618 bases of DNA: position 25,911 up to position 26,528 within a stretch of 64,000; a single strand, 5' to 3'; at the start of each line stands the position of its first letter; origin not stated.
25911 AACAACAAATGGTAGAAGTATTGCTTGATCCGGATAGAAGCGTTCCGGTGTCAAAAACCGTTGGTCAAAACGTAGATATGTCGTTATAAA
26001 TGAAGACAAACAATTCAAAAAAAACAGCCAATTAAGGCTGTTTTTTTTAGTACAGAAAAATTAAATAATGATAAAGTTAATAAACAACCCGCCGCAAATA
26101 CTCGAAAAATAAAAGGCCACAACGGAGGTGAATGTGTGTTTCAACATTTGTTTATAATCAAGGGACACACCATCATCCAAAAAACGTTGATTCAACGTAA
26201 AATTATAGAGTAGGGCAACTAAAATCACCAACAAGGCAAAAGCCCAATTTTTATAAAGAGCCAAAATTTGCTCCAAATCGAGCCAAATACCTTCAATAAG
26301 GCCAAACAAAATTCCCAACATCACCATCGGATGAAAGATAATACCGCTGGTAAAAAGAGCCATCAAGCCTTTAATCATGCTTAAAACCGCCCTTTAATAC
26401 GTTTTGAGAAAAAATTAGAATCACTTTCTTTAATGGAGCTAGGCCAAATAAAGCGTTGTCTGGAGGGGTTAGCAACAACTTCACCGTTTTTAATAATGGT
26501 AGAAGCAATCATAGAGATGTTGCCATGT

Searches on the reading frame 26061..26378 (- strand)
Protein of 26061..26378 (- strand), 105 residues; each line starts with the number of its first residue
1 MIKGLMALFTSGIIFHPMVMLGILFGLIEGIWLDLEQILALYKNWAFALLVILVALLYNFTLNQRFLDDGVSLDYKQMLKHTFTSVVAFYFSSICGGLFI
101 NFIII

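Call 27: find_encoding_contigs(protein=window:26061-26378:-, flank=10000, max_places=10)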
Protein window:26061-26378:- (105 aa): 22 contigs read that carry it; 10 places shown.
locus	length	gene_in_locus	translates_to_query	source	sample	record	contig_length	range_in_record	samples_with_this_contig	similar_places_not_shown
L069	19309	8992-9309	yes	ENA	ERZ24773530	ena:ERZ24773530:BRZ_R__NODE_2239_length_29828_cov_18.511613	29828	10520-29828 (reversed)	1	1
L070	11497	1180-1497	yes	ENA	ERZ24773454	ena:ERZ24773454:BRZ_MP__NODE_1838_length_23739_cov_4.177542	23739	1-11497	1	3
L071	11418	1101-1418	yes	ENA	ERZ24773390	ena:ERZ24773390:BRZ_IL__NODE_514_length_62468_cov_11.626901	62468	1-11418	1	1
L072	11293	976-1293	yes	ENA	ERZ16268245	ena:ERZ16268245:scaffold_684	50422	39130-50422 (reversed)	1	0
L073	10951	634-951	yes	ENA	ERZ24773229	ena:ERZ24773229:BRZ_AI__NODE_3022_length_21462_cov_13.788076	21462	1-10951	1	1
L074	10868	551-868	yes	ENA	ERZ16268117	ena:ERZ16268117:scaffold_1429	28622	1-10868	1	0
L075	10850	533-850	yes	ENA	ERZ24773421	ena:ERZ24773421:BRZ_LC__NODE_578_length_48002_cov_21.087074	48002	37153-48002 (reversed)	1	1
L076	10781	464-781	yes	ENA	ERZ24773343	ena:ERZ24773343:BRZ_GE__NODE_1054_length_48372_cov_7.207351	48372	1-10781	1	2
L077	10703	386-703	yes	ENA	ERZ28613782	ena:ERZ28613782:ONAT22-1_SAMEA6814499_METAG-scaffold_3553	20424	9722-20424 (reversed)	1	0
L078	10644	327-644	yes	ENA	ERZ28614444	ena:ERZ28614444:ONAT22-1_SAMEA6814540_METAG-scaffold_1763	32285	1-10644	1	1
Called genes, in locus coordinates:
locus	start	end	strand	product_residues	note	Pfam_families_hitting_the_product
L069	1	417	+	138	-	?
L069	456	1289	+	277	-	PF07603:Lcl_C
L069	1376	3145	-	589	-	PF01336:tRNA_anti-codon, PF00152:tRNA-synt_2, PF02938:GAD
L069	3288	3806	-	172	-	-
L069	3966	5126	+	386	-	PF01612:DNA_pol_A_exo1, PF00570:HRDC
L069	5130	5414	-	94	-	PF01022:HTH_5, PF12802:MarR_2 (faint)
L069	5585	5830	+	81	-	PF02609:Exonuc_VII_S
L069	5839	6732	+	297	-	PF00348:polyprenyl_synt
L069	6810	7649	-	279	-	PF07603:Lcl_C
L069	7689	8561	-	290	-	-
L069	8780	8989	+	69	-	-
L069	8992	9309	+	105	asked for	-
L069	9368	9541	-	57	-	-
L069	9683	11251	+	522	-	-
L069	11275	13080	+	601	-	PF01541:GIY-YIG, PF27096:UvrC_M, PF02151:UVR, PF22920:UvrC_RNaseH, PF08459:UvrC_RNaseH_dom, PF00633:HHH (faint), PF12826:HHH_2 (weak), PF14520:HHH_5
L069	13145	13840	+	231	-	PF01066:CDP-OH_P_transf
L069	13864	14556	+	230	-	PF00072:Response_reg, PF00486:Trans_reg_C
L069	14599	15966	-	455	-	-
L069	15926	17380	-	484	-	PF13598:DUF4139 (weak)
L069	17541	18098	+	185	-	PF07750:GcrA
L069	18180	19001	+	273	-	PF01618:MotA_ExbB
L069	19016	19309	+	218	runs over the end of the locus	PF13677:MotB_plug, PF00691:OmpA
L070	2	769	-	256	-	?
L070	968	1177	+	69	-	-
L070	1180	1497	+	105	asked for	-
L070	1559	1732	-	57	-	-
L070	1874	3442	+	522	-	-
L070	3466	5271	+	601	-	PF01541:GIY-YIG, PF27096:UvrC_M, PF02151:UVR, PF22920:UvrC_RNaseH, PF08459:UvrC_RNaseH_dom, PF00633:HHH (faint), PF12826:HHH_2 (weak), PF14520:HHH_5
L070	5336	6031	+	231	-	PF01066:CDP-OH_P_transf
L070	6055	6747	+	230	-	PF00072:Response_reg, PF00486:Trans_reg_C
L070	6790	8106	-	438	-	-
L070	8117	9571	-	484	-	-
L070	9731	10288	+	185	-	PF07750:GcrA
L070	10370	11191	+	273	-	PF01618:MotA_ExbB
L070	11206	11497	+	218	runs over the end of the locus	PF13677:MotB_plug, PF00691:OmpA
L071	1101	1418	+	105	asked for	-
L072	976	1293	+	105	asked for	-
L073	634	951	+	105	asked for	-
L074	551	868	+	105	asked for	-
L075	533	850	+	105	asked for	-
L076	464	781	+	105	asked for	-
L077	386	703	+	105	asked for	-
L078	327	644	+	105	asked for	-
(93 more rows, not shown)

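Call 50: search_protein_families(library=pfam, proteins=[window:26061-26378:-], max_evalue=0.001)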
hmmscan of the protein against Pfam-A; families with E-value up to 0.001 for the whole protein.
window:26061-26378:- (105 aa): 0 families
